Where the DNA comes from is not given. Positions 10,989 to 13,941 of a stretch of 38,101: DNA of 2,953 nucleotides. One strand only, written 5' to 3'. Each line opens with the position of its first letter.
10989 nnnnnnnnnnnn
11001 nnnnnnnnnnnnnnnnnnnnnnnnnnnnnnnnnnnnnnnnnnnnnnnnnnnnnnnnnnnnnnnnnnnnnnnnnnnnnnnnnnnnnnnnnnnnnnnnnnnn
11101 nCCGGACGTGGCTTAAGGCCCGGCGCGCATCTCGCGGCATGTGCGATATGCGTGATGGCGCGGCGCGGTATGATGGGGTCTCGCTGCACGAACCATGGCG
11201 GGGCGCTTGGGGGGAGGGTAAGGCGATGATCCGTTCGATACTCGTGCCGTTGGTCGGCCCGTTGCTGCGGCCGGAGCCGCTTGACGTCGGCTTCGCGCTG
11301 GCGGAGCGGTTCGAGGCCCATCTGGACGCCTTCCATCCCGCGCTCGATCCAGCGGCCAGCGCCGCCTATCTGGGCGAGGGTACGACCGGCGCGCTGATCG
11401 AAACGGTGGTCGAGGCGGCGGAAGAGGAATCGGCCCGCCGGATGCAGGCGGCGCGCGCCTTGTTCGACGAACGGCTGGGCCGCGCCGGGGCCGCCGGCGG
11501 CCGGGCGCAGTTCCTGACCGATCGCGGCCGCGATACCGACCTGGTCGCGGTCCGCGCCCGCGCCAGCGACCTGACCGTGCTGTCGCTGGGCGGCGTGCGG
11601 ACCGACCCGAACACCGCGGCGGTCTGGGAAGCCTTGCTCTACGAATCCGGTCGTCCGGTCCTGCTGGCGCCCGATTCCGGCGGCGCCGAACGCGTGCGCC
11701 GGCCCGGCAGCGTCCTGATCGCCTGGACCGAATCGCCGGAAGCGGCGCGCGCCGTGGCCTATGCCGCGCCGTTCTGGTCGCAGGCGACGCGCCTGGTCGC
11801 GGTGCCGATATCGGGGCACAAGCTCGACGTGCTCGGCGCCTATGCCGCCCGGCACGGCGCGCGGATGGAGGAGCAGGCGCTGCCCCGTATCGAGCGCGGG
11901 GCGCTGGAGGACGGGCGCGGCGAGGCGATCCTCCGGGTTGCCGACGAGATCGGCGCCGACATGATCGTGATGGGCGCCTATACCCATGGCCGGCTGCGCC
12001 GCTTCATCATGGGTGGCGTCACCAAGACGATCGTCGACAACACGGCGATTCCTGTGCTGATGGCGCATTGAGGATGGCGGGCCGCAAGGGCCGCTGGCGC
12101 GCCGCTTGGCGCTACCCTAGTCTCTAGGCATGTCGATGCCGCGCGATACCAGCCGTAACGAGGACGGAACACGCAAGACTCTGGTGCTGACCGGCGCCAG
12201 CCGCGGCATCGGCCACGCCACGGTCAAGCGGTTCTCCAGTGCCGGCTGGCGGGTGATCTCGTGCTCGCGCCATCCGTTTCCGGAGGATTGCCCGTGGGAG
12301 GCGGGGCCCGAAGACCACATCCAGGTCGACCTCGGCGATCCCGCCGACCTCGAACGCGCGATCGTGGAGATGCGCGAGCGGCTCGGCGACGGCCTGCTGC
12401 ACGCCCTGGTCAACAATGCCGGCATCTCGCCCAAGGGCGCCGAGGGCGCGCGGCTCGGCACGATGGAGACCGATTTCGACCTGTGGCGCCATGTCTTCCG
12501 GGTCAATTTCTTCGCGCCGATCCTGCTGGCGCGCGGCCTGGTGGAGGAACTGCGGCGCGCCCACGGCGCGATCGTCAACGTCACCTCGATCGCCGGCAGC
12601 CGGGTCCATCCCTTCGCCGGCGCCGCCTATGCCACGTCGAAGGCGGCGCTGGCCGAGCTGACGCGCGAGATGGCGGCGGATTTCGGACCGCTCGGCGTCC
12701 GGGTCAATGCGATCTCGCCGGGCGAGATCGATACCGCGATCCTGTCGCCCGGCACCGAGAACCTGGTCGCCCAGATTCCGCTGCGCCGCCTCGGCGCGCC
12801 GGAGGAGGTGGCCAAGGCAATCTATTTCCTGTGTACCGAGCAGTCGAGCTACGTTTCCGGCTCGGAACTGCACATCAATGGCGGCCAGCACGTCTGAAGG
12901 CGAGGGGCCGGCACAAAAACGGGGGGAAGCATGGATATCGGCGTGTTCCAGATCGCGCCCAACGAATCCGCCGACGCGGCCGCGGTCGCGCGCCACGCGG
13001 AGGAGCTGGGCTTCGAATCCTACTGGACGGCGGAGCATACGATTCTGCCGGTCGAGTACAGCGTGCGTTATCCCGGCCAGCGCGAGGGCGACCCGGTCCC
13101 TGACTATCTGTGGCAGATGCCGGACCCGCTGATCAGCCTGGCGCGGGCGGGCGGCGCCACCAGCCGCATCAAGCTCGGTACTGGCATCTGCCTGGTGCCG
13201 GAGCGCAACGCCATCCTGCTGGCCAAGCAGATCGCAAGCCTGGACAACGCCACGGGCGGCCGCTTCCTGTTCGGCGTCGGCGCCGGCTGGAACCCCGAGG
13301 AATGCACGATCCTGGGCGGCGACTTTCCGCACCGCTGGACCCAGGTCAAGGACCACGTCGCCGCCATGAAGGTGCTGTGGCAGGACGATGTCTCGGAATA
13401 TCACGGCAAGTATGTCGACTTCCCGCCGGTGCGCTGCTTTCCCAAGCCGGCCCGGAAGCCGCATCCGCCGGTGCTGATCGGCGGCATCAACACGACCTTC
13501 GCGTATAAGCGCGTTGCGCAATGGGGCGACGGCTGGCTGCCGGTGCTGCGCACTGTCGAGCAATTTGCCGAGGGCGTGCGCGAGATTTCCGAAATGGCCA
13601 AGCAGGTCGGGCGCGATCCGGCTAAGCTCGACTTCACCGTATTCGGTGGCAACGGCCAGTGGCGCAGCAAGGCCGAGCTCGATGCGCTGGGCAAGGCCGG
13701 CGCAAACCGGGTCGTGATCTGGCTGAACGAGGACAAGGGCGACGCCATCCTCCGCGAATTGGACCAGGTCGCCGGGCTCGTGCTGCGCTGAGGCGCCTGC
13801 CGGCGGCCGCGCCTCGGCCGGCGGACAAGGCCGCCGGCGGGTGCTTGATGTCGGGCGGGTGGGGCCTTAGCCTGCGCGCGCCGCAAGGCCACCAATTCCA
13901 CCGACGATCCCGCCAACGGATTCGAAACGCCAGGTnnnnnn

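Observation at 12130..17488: Split ACAD10/11- (LvaA/LvaC/LvaD-) like 4-hydroxyacyl-CoA kinase / phospho-eliminating ACAD cluster with two embedded luciferase-like oxidoreductases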

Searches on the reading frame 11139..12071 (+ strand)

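Call 3: search_protein_families(library=pfam, proteins=[window:11139-12071:+])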
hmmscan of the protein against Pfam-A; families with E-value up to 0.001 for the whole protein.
window:11139-12071:+ (310 aa): 1 family
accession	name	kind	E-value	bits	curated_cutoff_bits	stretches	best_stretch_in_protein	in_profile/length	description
PF00582.32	Usp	-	2.3e-16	61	24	1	230-309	59-140/141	Universal stress protein family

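Call 4: search_protein_families(library=ncbifam, proteins=[window:11139-12071:+])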
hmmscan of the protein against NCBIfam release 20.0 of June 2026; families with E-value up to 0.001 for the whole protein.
window:11139-12071:+ (310 aa): 0 families

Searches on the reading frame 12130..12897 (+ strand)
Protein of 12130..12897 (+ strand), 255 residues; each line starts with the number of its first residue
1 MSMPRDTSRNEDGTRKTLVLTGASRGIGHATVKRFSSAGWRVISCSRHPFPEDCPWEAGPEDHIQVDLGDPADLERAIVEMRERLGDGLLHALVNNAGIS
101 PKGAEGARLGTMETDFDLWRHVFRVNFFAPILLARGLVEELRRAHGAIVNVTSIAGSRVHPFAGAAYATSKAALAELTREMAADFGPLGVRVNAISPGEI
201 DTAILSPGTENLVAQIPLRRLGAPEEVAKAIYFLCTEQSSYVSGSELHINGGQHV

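Call 3: search_protein_families(library=pfam, proteins=[window:12130-12897:+])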
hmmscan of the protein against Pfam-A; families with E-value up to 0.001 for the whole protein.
window:12130-12897:+ (255 aa): 4 families
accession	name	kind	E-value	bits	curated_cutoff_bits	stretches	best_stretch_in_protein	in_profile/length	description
PF13561.12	adh_short_C2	-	8.9e-50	169.9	27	1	22-254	1-236/236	Enoyl-(Acyl carrier protein) reductase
PF00106.31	adh_short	-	5e-41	140.8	26.6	1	16-206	1-188/195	short chain dehydrogenase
PF23441.1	SDR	-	3e-07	30.5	27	1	65-204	67-198/258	SDR-like rossmann domain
PF01370.27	Epimerase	-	9.4e-05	22.4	20.9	0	19-79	2-61/240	NAD dependent epimerase/dehydratase family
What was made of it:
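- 12130..12897 (+): Classical SDR, a candidate LvaD-like 4-oxoacyl-CoA reductase. adh_short_C2 at 8.9e-50 (call 3).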

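Call 4: search_protein_families(library=ncbifam, proteins=[window:12130-12897:+])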
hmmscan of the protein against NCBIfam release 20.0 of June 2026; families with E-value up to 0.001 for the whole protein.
window:12130-12897:+ (255 aa): 228 families (the best 25 are shown)
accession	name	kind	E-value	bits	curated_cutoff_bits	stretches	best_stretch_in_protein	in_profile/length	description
NF009466.0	PRK12826.1-2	subfamily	1.5e-49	168.7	222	1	16-254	4-245/248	3-oxoacyl-ACP reductase FabG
NF005559.1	PRK07231.1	subfamily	5.3e-49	167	215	1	15-254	4-248/249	glucose 1-dehydrogenase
NF005893.0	PRK07856.1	equivalog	4.4e-45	154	255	1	12-252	6-240/255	SDR family oxidoreductase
NF005067.0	PRK06484.1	equivalog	1.6e-43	149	713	1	13-253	7-251/524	short chain dehydrogenase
NF004198.0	PRK05653.1-3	equivalog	9.8e-43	146.4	296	1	15-255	7-248/248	3-oxoacyl-ACP reductase FabG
NF052558.1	MBtsdlDhBudC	equivalog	4e-42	144.5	270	1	15-253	3-241/250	meso-2,3-butanediol dehydrogenase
NF009464.0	PRK12824.1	subfamily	8.9e-42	143.4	269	1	16-254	3-243/245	3-oxoacyl-ACP reductase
NF005095.0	PRK06523.1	subfamily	2e-41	142.3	231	1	13-253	8-257/261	oxidoreductase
TIGR01830.1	3oxo_ACP_reduc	equivalog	2.5e-38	132.1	297.75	1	19-252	2-237/239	3-oxoacyl-[acyl-carrier-protein] reductase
NF005753.0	PRK07577.1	equivalog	3e-37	128.4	310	1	15-253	3-232/237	SDR family oxidoreductase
TIGR01829.1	AcAcCoA_reduct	subfamily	5.8e-37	127.6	302.1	1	19-254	4-241/242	acetoacetyl-CoA reductase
NF005007.0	PRK06398.1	equivalog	1.3e-36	126.1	341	1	14-253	6-245/259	aldose dehydrogenase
NF006070.0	PRK08213.1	subfamily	2.6e-36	125.5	279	1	16-255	13-258/259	gluconate 5-dehydrogenase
NF004791.0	PRK06138.1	equivalog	3.1e-36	125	312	1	16-253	6-249/252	SDR family oxidoreductase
NF004197.0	PRK05653.1-1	equivalog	6.4e-36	124.2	332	1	15-253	7-246/249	3-oxoacyl-ACP reductase FabG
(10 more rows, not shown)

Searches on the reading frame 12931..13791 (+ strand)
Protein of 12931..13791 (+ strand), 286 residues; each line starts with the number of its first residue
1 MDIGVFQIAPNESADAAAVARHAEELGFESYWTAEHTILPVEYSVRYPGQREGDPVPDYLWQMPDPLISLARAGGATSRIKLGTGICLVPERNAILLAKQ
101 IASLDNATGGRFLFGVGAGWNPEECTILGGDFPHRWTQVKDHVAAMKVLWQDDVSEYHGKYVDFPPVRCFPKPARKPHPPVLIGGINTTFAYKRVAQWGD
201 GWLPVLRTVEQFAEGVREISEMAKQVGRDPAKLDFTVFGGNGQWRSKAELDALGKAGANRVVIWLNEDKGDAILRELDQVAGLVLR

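Call 3: search_protein_families(library=pfam, proteins=[window:12931-13791:+])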
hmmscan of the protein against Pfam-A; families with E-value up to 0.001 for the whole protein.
window:12931-13791:+ (286 aa): 1 family
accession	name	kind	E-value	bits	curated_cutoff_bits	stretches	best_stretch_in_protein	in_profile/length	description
PF00296.26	Bac_luciferase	-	1.7e-49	169.3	27.9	1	12-238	21-225/314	Luciferase-like monooxygenase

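Call 4: search_protein_families(library=ncbifam, proteins=[window:12931-13791:+])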
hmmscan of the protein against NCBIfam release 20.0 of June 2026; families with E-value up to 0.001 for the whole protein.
window:12931-13791:+ (286 aa): 31 families (the best 25 are shown)
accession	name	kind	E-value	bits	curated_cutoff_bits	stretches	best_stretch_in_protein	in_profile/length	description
TIGR03619.1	F420_Rv2161c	subfamily_domain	3.5e-70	236.4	166.9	1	18-264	2-246/247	TIGR03619 family F420-dependent LLM class oxidoreductase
TIGR03560.1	F420_Rv1855c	subfamily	6e-35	121.1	231.4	1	13-236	12-225/227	TIGR03560 family F420-dependent LLM class oxidoreductase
TIGR03571.1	lucif_BA3436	subfamily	3.7e-22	79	303.9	1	16-226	33-228/304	TIGR03571 family LLM class oxidoreductase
TIGR03854.1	F420_MSMEG_3544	hypoth_equivalog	6.5e-22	78.2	295.6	1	65-229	42-204/290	TIGR03854 family LLM class F420-dependent oxidoreductase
TIGR03621.1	F420_MSMEG_2516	subfamily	1.5e-21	76.8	213.15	1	56-186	33-158/295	TIGR03621 family F420-dependent LLM class oxidoreductase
TIGR04021.1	LLM_DMSO2_sfnG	equivalog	4.1e-18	65.9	382.95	1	76-238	73-235/350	dimethylsulfone monooxygenase SfnG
TIGR03856.1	F420_MSMEG_2906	subfamily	4.8e-17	62.3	243.7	1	7-269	6-235/249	LLM class F420-dependent oxidoreductase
TIGR03857.1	F420_MSMEG_2249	hypoth_equivalog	2.9e-15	56.3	218.4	1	73-233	49-206/329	TIGR03857 family LLM class F420-dependent oxidoreductase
NF002619.0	PRK02271.1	equivalog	6.2e-15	55.3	276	1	65-238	41-210/329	5,10-methylenetetrahydromethanopterin reductase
TIGR04020.1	seco_metab_LLM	subfamily_domain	1.8e-14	53.7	244.45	1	64-237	51-225/341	MupA/Atu3671 family FMN-dependent luciferase-like monooxygenase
TIGR03617.1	F420_MSMEG_2256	subfamily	5.4e-14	51.8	278.15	1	65-234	20-196/318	TIGR03617 family F420-dependent LLM class oxidoreductase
TIGR04027.1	LLM_KPN_01858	hypoth_equivalog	8.8e-14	51.2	412.9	1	20-153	26-141/326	putative FMN-dependent luciferase-like monooxygenase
TIGR04465.1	ArgArg_F420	equivalog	1.1e-13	51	470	1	65-234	95-263/364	F420-dependent hydroxymycolic acid dehydrogenase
TIGR03555.1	F420_mer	equivalog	1.9e-13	50.5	348.7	1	73-238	47-209/325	5,10-methylenetetrahydromethanopterin reductase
TIGR03564.1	F420_MSMEG_4879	subfamily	9.5e-13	48.4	234.25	1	65-228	25-187/265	TIGR03564 family F420-dependent LLM class oxidoreductase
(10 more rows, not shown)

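Call 42: search_solved_structures(query=window:12931-13788:+, max_evalue=0.00001)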
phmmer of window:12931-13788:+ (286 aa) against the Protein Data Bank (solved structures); distinct sequences matched with E-value up to 0.00001: 25.
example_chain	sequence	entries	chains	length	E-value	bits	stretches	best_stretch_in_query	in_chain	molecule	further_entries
8cbb_A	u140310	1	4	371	2.1e-17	66.7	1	65-236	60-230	Alkanal monooxygenase alpha chain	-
7bip_A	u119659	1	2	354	3.1e-16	62.9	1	59-234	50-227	Luciferase-like monooxygenase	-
8k74_A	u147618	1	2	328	3.2e-13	53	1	16-166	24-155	Alkanal monooxygenase alpha chain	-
9fp4_A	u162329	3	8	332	3.1e-12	49.7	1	64-234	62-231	F420-dependent hydroxymycolic acid dehydrogenase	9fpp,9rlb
3rao_A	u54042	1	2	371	1.7e-10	44.1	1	72-232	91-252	Putative Luciferase-like Monooxygenase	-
6ket_A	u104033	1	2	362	5.4e-10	42.4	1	64-237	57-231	PuwE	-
6sgg_AAA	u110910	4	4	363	4e-09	39.5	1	70-268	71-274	Pyrimidine monooxygenase RutA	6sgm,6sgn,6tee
6sgl_AAA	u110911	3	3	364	4e-09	39.5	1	71-268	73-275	Pyrimidine monooxygenase RutA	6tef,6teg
5wan_A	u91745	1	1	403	5.3e-09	39.1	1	71-268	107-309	Pyrimidine monooxygenase RutA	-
8qq8_A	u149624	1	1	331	6e-09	38.9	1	73-238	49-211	5,10-methylenetetrahydromethanopterin reductase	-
8qpl_A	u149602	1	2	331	9.6e-09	38.3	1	73-237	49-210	5,10-methylenetetrahydromethanopterin reductase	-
8qpm_A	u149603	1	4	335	1e-08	38.2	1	72-238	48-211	5,10-methylenetetrahydromethanopterin reductase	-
5lxe_A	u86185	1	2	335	1.7e-08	37.5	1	66-235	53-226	F420-dependent glucose-6-phosphate dehydrogenase 1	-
8vw6_A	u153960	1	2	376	4.6e-08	36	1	47-234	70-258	Alkanesulfonate monooxygenase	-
1rhc_A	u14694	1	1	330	1.4e-07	34.4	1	15-236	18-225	F420-dependent alcohol dehydrogenase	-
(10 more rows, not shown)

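Call 65: search_dna_similar(query=window:12931-13788:+, collection=plasmids, mode=protein, max_rows=12, max_evalue=1e-20)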
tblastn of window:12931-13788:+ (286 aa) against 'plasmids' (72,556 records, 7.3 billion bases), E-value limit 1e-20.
Records with a match: 61; places in all: 67; records where one place covers at least 80% of the query: 33.
Best place of each record, by identity: <60% 61.
By first word of the organism name: Streptomyces 22; Rhodococcus 15; Sinorhizobium 11; Mycobacterium 2; Croceicoccus 2; Cnuibacter 1; Nonomuraea 1; Kitasatospora 1; Paraburkholderia 1; Nocardia 1; and 4 more.
By predicted mobility (MOB-suite, as given by PLSDB): non-mobilizable 31; mobilizable 18; conjugative 12.
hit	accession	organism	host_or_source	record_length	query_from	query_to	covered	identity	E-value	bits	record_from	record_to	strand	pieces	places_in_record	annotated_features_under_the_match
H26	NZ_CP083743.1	Mycobacterium ulcerans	Cynoglossus semilaevis,whole ...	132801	1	284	99%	38.0%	8e-45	169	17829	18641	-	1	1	LLM class F420-dependent oxidoreductase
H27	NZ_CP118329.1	Rhodococcus sp. DK17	pure culture,crude oil-contaminated soil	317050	1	283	99%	37.9%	2e-45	171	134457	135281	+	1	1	LLM class F420-dependent oxidoreductase | nuclear transport factor 2 family protein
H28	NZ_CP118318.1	Rhodococcus sp. DK180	pure culture,crude oil-contaminated soil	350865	1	283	99%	37.9%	2e-45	171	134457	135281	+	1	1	LLM class F420-dependent oxidoreductase | nuclear transport factor 2 family protein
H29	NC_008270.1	Rhodococcus jostii RHA1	-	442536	1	283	99%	37.9%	2e-45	171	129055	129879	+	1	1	LLM class F420-dependent oxidoreductase | nuclear transport factor 2 family protein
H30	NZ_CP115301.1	Streptomyces camelliae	microorganism,rhizosphere soil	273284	1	284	99%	36.5%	8e-43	163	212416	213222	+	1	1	LLM class F420-dependent oxidoreductase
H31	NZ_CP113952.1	Rhodococcus sp. JS3073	culture,soil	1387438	24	279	90%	37.9%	1e-40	156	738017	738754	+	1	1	record has no annotation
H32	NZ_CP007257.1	Rhodococcus erythropolis R138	Hydroponic pots with potatoes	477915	1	280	98%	34.4%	2e-43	165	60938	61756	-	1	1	LLM class F420-dependent oxidoreductase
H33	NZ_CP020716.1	Cnuibacter physcomitrellae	Physcomitrium patens,single cell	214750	3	283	98%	34.1%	5e-42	160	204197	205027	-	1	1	LLM class F420-dependent oxidoreductase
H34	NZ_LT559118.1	Nonomuraea gerenzanensis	-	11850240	1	284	99%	33.5%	5e-26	114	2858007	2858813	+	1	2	none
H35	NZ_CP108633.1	Streptomyces sp. NBC_01136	-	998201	1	281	98%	32.9%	5e-33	134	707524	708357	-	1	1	TIGR03619 family F420-dependent LLM class oxidoreductase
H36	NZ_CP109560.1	Streptomyces sp. NBC_01384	-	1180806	1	281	98%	32.9%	5e-33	134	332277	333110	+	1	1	record has no annotation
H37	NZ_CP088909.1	Rhodococcus qingshengii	cell culture,forest soil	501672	1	283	99%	32.6%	2e-34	139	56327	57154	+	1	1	LLM class F420-dependent oxidoreductase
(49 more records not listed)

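Call 68: find_homologous_proteins(query=window:12931-13788:+, max_evalue=1e-20)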
Query window:12931-13788:+ (286 aa): 6524 proteins with E <= 1e-20 among 8000 candidates; the best 120 are listed.
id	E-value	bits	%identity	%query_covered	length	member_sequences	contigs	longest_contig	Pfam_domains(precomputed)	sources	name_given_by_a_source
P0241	7.0e-190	648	97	99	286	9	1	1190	PF00296.27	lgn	-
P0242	1.5e-169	581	85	100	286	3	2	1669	PF00296.27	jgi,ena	jgi:probable F420-dependent oxidoreductase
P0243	1.5e-149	515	76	100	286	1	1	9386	PF00296.27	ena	-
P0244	3.4e-145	501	72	100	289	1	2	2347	PF00296.27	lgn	-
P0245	4.4e-143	494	72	100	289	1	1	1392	PF00296.27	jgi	jgi:probable F420-dependent oxidoreductase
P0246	5.8e-142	491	71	100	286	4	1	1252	PF00296.27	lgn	-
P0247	2.9e-141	488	73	98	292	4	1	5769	PF00296.27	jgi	jgi:probable F420-dependent oxidoreductase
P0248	3.2e-137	475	70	100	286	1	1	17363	PF00296.27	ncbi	ncbi:MAG: LLM class F420-dependent oxidoreductase [Porticoccaceae bacterium]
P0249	9.5e-134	464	70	98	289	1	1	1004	PF00296.27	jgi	jgi:probable F420-dependent oxidoreductase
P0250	1.5e-133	463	70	98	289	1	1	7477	PF00296.27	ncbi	-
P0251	1.6e-131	456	69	99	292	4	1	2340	PF00296.27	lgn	-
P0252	5.1e-131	455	69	98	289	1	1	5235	PF00296.27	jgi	jgi:probable F420-dependent oxidoreductase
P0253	6.0e-131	454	68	99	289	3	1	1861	PF00296.27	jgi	jgi:probable F420-dependent oxidoreductase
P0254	1.1e-129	450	65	99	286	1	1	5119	PF00296.27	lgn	-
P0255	3.0e-129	449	64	100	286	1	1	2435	PF00296.27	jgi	jgi:probable F420-dependent oxidoreductase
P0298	1.6e-125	437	65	100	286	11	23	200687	PF00296.27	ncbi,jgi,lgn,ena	ncbi:MAG: LLM class F420-dependent oxidoreductase [Candidatus Binataceae bacterium]|jgi:probable F42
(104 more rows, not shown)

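Call 69: find_encoding_contigs(protein=P0243, flank=6000, max_places=1)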
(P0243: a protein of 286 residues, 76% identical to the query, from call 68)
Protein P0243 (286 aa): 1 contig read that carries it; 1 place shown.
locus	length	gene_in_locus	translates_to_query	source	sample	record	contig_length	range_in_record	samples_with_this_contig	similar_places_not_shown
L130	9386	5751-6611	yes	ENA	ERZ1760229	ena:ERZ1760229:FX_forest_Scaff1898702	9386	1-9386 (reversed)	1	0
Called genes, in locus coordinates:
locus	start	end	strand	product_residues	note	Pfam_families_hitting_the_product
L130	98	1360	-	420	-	PF02515:CoA_transf_3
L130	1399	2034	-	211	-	PF07040:DUF1326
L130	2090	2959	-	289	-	PF00561:Abhydrolase_1, PF12146:Hydrolase_4, PF12697:Abhydrolase_6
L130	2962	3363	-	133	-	-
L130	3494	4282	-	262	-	PF00561:Abhydrolase_1, PF12697:Abhydrolase_6, PF00975:Thioesterase (weak), PF12146:Hydrolase_4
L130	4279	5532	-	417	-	PF00296:Bac_luciferase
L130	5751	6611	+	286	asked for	PF00296:Bac_luciferase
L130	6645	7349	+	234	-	PF00561:Abhydrolase_1, PF12146:Hydrolase_4, PF12697:Abhydrolase_6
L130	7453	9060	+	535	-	-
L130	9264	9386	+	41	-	?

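Call 70: find_encoding_contigs(protein=P0248, flank=6000, max_places=1)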
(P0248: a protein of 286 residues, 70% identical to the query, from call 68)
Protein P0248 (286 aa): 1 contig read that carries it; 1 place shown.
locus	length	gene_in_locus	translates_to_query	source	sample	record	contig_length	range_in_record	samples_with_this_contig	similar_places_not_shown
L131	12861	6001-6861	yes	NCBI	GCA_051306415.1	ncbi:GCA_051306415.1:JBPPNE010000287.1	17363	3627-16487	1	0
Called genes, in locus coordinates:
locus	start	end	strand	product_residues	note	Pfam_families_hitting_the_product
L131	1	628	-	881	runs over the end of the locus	PF01751:Toprim, PF01131:Topoisom_bac, PF01396:Zn_ribbon_Top1 (weak), PF21372:Zn_ribbon_bTOP1, PF01396:Zn_ribbon_Top1, PF08272:Zn_Ribbon_Topo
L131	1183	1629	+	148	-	PF00582:Usp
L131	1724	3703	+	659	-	PF14718:SLT_L, PF01464:SLT, PF27553:SLT_superhelical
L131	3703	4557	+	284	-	PF01026:TatD_DNase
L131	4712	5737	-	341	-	PF01400:Astacin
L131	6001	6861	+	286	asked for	PF00296:Bac_luciferase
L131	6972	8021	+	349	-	PF00296:Bac_luciferase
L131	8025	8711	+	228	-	PF03807:F420_oxidored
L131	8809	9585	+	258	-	PF01996:F420_ligase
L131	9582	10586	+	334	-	PF01933:CofD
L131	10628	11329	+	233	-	PF01983:CofC, PF12804:NTP_transf_3 (weak)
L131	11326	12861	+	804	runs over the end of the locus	PF04055:Radical_SAM, PF19288:CofH_C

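Call 71: find_encoding_contigs(protein=P0298, flank=6000, max_places=3)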
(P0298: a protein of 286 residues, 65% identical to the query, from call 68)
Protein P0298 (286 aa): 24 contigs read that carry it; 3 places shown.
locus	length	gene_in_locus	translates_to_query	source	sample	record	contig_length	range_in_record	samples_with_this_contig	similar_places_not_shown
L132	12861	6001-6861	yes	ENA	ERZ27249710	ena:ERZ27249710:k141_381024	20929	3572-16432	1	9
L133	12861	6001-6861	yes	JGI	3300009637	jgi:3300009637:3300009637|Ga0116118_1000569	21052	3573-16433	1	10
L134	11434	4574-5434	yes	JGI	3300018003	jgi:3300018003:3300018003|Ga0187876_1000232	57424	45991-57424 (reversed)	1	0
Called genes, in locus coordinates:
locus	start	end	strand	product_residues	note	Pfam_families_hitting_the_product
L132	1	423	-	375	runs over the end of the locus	PF00296:Bac_luciferase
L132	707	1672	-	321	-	PF00296:Bac_luciferase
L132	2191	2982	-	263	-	PF03328:HpcH_HpaI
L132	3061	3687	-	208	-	PF00857:Isochorismatase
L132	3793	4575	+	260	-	PF07110:EthD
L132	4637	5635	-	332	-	PF00296:Bac_luciferase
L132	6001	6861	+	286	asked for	PF00296:Bac_luciferase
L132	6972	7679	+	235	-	PF05988:DUF899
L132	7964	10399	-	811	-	PF03176:MMPL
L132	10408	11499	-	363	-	PF02012:BNR (faint), PF14870:PSII_BNR, PF15902:Sortilin-Vps10 (faint), PF14870:PSII_BNR (weak)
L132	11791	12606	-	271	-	PF00561:Abhydrolase_1, PF00975:Thioesterase, PF12146:Hydrolase_4, PF12697:Abhydrolase_6, PF03096:Ndr (weak)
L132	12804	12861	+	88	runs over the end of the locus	-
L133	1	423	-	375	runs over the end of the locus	PF00296:Bac_luciferase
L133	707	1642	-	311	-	PF00296:Bac_luciferase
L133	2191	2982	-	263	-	PF03328:HpcH_HpaI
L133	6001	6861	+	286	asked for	PF00296:Bac_luciferase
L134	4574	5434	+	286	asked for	PF00296:Bac_luciferase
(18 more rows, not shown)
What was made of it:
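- LLM1 contexts are varied (calls 69-71).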
